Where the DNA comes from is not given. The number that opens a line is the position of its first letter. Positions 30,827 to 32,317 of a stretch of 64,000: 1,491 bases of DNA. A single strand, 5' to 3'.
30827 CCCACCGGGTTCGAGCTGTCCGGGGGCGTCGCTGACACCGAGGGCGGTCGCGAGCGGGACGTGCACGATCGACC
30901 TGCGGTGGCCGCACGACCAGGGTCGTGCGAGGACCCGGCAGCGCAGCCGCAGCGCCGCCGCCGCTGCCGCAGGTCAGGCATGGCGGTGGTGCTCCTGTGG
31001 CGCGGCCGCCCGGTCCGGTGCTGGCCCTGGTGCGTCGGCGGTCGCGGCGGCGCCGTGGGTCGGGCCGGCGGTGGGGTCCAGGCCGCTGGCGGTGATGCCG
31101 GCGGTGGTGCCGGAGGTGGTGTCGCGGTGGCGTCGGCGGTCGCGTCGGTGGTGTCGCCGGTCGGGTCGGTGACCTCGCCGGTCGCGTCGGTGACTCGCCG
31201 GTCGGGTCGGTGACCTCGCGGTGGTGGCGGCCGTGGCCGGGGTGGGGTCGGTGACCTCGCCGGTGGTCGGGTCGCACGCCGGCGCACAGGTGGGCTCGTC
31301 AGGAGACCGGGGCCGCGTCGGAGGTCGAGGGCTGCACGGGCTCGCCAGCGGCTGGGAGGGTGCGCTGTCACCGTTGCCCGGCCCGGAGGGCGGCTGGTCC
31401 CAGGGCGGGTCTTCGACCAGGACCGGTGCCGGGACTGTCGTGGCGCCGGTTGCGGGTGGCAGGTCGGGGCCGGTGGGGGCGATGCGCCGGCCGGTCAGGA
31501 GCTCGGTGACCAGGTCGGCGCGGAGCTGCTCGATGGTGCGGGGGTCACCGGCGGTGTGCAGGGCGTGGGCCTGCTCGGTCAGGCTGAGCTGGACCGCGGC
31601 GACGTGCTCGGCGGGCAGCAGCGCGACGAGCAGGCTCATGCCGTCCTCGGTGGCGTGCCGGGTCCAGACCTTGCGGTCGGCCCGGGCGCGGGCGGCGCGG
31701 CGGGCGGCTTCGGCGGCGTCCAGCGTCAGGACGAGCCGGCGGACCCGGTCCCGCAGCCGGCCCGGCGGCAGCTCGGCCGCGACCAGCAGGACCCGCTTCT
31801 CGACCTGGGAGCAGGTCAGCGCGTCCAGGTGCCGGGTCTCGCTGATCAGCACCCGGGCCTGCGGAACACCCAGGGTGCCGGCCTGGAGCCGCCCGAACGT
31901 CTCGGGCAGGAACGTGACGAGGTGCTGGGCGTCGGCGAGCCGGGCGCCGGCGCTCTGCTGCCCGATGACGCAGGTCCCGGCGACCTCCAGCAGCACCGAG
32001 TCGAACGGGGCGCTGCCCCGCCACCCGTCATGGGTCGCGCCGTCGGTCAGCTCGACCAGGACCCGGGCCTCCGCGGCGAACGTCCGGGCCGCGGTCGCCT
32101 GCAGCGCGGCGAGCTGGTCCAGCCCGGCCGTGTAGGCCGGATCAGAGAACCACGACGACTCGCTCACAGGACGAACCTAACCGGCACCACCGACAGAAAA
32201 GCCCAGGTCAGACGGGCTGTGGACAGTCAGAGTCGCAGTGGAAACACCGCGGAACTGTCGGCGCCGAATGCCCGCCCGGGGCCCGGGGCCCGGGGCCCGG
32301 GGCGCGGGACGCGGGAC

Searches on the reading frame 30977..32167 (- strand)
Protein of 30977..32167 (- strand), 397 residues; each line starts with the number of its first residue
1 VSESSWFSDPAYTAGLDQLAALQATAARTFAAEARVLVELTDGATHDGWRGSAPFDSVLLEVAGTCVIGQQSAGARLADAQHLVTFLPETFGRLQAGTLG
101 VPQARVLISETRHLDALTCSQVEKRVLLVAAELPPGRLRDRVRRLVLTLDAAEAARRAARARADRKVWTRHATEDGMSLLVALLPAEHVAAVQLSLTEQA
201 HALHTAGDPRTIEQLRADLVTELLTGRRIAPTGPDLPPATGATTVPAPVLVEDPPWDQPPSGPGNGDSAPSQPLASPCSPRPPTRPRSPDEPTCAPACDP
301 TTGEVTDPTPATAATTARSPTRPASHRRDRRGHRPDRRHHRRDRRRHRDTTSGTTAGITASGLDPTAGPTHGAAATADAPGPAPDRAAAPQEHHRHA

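Call 62: search_protein_families(library=pfam, proteins=[window:30977-32167:-], max_evalue=0.001)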
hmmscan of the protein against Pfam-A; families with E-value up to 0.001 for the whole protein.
window:30977-32167:- (397 aa): 1 family
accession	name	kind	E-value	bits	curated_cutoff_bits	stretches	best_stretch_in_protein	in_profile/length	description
PF02720.22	DUF222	-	6.9e-18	65.4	24.4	1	18-243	3-234/306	Domain of unknown function (DUF222)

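Call 84: search_protein_families(library=padloc, proteins=[window:30977-32167:-], max_evalue=0.01)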
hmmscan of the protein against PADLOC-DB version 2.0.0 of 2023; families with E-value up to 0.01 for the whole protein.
window:30977-32167:- (397 aa): 0 families

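Call 85: search_protein_families(library=phrogs, proteins=[window:30977-32167:-], max_evalue=0.01)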
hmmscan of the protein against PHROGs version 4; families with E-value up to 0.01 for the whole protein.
window:30977-32167:- (397 aa): 0 families
